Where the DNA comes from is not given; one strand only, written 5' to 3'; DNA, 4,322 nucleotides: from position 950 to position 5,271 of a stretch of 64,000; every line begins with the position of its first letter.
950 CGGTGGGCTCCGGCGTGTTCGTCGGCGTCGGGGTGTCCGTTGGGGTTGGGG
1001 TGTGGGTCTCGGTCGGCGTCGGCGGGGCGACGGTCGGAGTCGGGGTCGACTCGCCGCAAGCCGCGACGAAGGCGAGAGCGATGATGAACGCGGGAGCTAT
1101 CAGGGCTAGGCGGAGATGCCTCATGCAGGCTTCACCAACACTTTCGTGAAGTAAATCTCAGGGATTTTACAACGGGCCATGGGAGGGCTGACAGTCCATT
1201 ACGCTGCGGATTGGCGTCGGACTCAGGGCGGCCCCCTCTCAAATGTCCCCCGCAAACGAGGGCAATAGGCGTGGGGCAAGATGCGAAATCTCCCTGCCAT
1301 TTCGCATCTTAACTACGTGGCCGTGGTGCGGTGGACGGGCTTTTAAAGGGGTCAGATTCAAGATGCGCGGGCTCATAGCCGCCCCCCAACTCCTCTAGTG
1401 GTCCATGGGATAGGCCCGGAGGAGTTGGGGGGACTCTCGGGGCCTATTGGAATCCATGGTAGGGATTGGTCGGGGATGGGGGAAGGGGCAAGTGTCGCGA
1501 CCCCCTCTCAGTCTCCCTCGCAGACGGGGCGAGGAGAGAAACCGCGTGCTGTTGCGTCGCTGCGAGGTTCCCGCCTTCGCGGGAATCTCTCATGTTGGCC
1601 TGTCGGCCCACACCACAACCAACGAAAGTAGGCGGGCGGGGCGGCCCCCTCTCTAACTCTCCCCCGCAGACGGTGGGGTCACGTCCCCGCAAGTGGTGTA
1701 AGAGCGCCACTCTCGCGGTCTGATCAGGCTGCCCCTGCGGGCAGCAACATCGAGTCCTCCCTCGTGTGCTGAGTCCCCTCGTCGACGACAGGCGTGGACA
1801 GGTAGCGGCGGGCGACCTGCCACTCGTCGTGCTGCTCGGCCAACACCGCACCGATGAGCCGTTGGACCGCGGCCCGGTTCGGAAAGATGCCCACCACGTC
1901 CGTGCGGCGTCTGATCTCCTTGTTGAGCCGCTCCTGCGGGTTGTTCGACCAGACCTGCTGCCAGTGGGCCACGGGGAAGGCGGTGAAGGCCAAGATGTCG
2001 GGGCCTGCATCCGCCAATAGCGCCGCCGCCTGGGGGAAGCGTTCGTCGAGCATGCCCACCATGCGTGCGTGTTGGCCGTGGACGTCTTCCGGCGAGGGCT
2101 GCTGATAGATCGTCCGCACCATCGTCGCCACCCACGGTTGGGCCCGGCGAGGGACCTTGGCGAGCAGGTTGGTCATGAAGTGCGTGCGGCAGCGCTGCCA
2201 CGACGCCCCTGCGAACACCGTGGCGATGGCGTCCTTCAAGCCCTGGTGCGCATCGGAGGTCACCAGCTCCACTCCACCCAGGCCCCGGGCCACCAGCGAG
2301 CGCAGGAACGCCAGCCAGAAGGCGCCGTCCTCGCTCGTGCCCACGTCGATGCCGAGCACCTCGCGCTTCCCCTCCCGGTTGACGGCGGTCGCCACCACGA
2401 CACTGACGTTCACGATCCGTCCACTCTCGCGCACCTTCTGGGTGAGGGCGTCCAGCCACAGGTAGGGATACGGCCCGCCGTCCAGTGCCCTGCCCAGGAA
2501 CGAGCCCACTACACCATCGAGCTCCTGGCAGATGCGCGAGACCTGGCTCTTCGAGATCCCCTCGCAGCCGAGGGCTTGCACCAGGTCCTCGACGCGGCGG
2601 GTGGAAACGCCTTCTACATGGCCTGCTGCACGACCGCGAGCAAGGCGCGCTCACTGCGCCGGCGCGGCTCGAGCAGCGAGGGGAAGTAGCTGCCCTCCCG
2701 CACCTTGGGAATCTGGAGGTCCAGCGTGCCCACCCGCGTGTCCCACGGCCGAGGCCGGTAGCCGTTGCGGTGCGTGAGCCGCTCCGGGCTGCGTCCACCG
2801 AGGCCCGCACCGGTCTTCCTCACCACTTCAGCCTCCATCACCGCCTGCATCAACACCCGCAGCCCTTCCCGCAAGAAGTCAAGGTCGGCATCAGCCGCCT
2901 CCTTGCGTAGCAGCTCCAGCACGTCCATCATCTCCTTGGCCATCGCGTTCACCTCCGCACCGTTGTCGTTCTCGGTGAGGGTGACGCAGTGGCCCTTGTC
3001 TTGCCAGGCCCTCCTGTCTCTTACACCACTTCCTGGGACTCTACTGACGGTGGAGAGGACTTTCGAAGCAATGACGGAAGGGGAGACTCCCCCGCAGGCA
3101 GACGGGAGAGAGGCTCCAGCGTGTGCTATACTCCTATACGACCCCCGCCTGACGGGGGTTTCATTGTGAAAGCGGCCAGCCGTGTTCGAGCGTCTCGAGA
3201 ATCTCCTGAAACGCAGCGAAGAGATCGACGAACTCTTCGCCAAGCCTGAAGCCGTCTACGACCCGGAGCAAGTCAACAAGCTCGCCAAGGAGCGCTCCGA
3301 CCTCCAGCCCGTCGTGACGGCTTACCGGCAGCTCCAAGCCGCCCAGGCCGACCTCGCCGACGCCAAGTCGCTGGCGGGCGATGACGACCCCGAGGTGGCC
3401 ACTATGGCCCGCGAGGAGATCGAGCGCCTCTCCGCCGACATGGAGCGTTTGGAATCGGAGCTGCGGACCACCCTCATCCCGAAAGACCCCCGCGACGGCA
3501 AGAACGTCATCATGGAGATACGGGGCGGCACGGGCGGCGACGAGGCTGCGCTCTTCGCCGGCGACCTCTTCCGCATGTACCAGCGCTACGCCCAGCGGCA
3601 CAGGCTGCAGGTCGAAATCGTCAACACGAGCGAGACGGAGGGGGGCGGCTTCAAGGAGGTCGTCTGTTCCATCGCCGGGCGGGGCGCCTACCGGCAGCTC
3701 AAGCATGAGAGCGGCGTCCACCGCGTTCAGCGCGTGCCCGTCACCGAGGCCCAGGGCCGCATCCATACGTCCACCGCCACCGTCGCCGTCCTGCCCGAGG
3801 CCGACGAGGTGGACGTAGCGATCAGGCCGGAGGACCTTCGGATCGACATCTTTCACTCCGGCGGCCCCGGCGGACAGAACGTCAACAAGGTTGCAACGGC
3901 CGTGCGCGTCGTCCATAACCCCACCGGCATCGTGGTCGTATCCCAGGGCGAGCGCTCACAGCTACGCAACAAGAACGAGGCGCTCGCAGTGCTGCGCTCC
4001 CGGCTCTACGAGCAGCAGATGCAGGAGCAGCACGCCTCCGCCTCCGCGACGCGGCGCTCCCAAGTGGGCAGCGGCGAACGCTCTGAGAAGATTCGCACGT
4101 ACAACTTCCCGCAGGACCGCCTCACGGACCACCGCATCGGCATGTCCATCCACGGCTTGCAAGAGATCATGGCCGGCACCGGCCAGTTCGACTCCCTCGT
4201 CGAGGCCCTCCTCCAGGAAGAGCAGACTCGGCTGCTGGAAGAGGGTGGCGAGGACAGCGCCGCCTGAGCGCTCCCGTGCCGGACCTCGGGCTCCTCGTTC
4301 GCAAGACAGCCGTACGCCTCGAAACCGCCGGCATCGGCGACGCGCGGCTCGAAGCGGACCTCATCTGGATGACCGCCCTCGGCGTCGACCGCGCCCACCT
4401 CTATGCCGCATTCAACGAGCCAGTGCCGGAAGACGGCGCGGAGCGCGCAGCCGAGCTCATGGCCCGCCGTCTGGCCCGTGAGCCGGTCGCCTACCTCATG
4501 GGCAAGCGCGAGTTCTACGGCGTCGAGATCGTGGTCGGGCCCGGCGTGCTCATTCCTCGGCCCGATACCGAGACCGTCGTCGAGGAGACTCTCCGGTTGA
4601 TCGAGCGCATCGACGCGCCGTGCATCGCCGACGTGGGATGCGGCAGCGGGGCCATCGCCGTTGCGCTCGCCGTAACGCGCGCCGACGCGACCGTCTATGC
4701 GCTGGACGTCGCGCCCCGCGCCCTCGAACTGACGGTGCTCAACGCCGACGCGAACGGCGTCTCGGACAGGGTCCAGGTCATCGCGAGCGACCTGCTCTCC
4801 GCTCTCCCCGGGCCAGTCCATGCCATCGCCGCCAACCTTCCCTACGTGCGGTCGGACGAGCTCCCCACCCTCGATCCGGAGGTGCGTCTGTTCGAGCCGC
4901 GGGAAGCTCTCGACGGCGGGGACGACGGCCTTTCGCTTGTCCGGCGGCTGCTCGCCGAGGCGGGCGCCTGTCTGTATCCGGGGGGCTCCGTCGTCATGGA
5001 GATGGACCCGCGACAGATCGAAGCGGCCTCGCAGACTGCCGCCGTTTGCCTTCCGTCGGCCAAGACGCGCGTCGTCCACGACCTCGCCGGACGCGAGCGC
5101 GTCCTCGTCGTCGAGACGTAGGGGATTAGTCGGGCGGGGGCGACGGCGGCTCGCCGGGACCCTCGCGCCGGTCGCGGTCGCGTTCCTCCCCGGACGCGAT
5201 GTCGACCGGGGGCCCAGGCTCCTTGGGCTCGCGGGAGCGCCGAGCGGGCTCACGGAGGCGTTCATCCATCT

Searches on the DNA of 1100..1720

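Call 65: search_rna_families(source=window, start=1100, end=1720, threshold=evalue, max_evalue=5)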
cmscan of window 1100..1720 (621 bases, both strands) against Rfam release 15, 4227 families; matches with E-value up to 5: 3.
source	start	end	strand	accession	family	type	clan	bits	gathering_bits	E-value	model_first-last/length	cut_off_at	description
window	1382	1432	-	RF04073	mir-727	Gene; miRNA;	-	17.3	104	2.1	1-91/91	no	mir-727 microRNA precursor family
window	1382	1432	+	RF04096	mir-4433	Gene; miRNA;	-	15.7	77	4.2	18-66/83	no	mir-4433 microRNA precursor family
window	1367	1447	+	RF02273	FsrA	Gene;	-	14.2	80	2.8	1-83/83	no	FsrA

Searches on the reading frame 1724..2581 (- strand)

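Call 28: search_protein_families(library=pfam, proteins=[window:1724-2581:-])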
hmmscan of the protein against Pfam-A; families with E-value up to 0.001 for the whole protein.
window:1724-2581:- (285 aa): 2 families
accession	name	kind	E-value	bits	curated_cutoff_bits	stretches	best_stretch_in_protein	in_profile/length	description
PF00872.24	Transposase_mut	-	1e-91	308.2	21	1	3-256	126-378/379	Transposase, Mutator family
PF10551.15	MULE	-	1.1e-05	26.2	27.6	1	60-138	16-99/99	MULE transposase domain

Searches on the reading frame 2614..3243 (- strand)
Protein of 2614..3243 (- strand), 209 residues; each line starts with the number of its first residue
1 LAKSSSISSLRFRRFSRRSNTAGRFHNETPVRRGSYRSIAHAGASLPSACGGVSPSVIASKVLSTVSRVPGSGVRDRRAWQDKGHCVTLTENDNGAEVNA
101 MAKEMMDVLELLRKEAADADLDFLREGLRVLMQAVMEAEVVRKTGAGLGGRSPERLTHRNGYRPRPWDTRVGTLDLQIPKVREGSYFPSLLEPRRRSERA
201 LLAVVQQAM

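Call 28: search_protein_families(library=pfam, proteins=[window:2614-3243:-])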
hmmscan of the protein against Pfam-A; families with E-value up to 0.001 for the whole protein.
window:2614-3243:- (209 aa): 1 family
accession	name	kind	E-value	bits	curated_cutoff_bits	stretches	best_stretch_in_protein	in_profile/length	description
PF00872.24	Transposase_mut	-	1.2e-22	80.8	21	1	104-206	6-108/379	Transposase, Mutator family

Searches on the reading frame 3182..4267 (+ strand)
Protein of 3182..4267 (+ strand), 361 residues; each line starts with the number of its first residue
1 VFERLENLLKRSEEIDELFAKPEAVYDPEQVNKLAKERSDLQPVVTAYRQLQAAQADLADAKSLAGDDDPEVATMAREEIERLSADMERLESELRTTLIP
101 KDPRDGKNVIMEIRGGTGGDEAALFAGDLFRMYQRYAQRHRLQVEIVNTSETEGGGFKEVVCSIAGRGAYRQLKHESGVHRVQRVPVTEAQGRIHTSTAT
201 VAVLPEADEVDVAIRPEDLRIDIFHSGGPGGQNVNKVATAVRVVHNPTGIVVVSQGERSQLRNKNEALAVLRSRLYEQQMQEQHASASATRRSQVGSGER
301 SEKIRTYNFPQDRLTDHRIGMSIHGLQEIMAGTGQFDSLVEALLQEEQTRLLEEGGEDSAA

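Call 28: search_protein_families(library=pfam, proteins=[window:3182-4267:+])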
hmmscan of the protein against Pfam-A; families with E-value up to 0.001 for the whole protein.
window:3182-4267:+ (361 aa): 2 families
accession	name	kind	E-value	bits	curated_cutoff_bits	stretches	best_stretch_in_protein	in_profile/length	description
PF03462.23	PCRF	-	2.5e-74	249.7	24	1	10-201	3-194/194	PCRF domain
PF00472.26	RF-1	-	1.1e-39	135.4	35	1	208-318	1-116/116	RF-1 domain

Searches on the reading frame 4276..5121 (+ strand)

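Call 28: search_protein_families(library=pfam, proteins=[window:4276-5121:+])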
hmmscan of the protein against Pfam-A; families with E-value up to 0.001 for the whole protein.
window:4276-5121:+ (281 aa): 12 families
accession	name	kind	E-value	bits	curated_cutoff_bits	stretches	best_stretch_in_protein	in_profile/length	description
PF17827.6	PrmC_N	-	1.8e-17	64.1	23.4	1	8-76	3-71/71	PrmC N-terminal domain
PF05175.20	MTS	-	1.3e-12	48.1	23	1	115-192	33-110/170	Methyltransferase small domain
PF06325.19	PrmA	-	1.1e-08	35.4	22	1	116-187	164-233/296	Ribosomal protein L11 methyltransferase (PrmA)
PF13649.12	Methyltransf_25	-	1e-07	33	27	1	117-185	1-69/97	Methyltransferase domain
PF13847.12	Methyltransf_31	-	1.9e-06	28.1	27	1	118-178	8-67/145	Methyltransferase domain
PF08241.18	Methyltransf_11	-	3.2e-05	24.9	21.2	1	119-174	2-52/95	Methyltransferase domain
PF12847.13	Methyltransf_18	-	6.3e-05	23.5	27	1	115-177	16-78/151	Methyltransferase domain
PF08242.18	Methyltransf_12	-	9.6e-05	23.5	30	1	119-181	2-66/98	Methyltransferase domain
PF02475.24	TRM5-TYW2_MTfase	-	0.00013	22.3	28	1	116-173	39-96/164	TRM5/TYW2 methyltransferase domain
PF09445.16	Methyltransf_15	-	0.00017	21.6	22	1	116-177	3-62/165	RNA cap guanine-N2 methyltransferase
PF01170.24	UPF0020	-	0.00046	20.4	22.3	0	134-192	73-133/197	RMKL-like, methyltransferase domain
PF02390.23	Methyltransf_4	-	0.00096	19.1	24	0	114-163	2-51/173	Putative methyltransferase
